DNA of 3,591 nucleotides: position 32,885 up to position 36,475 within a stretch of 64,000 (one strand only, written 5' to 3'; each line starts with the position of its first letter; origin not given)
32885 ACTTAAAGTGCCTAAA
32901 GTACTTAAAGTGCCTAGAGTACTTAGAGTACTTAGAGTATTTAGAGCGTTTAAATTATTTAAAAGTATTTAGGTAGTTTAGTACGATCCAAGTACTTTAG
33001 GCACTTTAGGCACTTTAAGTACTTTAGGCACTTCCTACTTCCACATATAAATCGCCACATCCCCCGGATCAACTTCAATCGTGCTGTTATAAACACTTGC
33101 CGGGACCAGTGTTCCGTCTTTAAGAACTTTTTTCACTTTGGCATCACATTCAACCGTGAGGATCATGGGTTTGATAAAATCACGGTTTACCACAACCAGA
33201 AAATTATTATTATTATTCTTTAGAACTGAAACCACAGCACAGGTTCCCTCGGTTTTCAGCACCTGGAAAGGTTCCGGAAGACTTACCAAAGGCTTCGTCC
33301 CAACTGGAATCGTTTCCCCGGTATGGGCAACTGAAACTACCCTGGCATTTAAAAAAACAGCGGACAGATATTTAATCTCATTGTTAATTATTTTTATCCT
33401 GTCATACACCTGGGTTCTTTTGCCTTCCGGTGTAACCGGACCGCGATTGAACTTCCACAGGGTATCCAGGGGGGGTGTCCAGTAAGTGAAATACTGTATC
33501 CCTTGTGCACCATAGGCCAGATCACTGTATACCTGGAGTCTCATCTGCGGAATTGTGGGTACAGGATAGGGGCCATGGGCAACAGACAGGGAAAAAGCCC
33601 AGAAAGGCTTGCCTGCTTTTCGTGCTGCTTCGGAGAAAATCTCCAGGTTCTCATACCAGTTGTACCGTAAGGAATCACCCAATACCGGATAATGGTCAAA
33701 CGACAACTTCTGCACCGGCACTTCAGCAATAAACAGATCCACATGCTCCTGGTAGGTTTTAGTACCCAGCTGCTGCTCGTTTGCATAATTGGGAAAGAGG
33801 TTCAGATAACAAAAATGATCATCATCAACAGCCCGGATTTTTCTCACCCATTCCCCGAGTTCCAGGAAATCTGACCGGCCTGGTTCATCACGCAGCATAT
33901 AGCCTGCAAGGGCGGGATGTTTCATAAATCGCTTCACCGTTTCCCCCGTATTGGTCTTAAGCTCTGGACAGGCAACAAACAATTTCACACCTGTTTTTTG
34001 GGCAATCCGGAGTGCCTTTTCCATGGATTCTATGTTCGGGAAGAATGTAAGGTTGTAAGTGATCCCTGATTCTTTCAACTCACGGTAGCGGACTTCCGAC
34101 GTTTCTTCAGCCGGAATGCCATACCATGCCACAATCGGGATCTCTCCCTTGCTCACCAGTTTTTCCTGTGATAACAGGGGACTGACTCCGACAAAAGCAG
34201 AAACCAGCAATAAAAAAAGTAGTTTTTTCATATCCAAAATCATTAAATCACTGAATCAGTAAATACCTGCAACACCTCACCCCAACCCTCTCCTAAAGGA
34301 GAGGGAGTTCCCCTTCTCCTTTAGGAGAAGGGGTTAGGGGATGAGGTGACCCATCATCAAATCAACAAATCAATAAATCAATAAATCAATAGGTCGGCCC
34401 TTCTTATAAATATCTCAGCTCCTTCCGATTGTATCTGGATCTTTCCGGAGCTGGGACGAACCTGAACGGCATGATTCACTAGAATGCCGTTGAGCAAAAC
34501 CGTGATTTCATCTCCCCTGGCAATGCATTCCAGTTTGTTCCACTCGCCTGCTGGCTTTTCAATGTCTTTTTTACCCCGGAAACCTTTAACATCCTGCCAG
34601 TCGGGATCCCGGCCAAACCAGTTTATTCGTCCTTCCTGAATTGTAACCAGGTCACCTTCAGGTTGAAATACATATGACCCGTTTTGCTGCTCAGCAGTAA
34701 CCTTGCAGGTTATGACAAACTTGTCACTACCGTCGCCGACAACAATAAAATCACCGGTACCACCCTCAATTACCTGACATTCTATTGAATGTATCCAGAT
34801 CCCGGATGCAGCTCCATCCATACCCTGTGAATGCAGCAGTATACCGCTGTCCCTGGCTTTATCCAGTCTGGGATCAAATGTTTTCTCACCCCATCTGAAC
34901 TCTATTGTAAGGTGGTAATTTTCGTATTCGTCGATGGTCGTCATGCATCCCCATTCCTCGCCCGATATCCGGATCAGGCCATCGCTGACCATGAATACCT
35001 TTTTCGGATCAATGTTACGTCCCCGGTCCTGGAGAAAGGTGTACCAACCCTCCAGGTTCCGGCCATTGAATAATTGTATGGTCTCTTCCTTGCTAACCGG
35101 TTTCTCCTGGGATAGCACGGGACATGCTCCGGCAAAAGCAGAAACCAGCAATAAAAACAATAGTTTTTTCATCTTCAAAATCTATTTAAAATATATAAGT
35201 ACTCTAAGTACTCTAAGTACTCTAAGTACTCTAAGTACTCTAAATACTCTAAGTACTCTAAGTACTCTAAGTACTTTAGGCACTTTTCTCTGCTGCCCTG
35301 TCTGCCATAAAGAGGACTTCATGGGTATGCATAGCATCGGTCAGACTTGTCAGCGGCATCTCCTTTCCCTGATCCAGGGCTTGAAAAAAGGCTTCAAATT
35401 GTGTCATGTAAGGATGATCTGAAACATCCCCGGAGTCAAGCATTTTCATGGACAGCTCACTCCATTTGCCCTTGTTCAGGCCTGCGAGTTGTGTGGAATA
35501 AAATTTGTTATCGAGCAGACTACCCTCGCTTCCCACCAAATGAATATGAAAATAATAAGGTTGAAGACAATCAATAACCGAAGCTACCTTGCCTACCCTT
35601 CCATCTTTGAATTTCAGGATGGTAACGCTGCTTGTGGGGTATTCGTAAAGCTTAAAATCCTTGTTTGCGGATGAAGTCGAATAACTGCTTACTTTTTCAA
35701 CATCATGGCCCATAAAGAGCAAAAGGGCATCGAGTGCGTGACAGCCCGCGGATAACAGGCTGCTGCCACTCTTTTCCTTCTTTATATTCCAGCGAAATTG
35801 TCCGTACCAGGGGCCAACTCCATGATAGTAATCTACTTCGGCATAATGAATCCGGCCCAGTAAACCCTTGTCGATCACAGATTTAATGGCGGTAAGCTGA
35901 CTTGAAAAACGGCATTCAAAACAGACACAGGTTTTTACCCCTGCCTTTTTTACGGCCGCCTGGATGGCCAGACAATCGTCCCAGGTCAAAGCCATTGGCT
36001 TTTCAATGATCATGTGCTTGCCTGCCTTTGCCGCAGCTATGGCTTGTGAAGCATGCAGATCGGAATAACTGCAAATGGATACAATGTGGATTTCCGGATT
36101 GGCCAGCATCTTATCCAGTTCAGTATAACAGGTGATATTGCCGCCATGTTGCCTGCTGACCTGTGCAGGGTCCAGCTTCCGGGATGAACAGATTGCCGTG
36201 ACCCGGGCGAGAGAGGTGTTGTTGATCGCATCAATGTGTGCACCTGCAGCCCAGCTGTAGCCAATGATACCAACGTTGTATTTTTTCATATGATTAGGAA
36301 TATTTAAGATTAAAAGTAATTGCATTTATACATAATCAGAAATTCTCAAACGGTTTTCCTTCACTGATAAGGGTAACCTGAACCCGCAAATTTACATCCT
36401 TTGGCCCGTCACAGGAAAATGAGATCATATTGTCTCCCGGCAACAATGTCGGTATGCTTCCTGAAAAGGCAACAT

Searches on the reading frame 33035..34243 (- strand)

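Call 5: search_protein_families(library=pfam, proteins=[window:33035-34243:-], max_evalue=0.001)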
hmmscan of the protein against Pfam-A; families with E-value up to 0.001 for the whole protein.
window:33035-34243:- (402 aa): 0 families

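Call 47: search_protein_families(library=pfam, proteins=[window:33035-34243:-], max_evalue=0.01)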
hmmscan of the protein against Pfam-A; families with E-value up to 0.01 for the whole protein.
window:33035-34243:- (402 aa): 1 family
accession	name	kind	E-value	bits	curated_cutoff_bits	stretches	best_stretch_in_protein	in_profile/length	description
PF02449.21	Glyco_hydro_42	-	0.0043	16.9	21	0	165-291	242-374/376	Beta-galactosidase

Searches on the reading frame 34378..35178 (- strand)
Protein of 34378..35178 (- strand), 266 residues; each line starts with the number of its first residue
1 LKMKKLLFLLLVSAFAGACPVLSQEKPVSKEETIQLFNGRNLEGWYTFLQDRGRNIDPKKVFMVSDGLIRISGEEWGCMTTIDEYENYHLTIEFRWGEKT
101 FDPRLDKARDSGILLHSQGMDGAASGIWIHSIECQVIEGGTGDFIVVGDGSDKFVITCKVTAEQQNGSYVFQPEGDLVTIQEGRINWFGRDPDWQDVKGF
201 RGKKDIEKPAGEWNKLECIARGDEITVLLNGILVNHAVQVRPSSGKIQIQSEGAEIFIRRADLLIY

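Call 5: search_protein_families(library=pfam, proteins=[window:34378-35178:-], max_evalue=0.001)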
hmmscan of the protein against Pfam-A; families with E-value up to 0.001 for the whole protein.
window:34378-35178:- (266 aa): 1 family
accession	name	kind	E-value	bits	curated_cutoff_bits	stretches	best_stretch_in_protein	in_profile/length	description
PF06439.18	3keto-disac_hyd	-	1.4e-28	100.7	26.8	1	33-260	2-183/187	3-keto-disaccharide hydrolase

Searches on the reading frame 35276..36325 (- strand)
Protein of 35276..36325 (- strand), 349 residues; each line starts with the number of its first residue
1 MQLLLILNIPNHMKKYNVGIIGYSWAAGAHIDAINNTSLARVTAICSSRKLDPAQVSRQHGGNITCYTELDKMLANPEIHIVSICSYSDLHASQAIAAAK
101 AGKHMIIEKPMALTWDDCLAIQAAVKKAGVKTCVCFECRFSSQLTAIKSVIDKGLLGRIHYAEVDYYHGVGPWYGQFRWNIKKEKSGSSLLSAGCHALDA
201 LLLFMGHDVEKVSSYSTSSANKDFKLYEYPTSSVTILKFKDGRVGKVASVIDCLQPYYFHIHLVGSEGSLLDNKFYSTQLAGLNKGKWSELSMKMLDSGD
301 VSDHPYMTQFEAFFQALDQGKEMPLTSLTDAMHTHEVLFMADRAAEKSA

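Call 5: search_protein_families(library=pfam, proteins=[window:35276-36325:-], max_evalue=0.001)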
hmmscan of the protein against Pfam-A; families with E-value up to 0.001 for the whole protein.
window:35276-36325:- (349 aa): 3 families
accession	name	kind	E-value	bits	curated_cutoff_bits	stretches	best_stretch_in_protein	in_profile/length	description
PF01408.29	GFO_IDH_MocA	-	4.5e-25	89.1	24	1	17-134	2-118/120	Oxidoreductase family, NAD-binding Rossmann fold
PF22725.1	GFO_IDH_MocA_C3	-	2.7e-17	63.4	27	1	146-270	3-123/124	GFO/IDH/MocA C-terminal domain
PF02894.22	GFO_IDH_MocA_C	-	6e-17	62.6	22.9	1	148-347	1-212/218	Oxidoreductase family, C-terminal alpha/beta domain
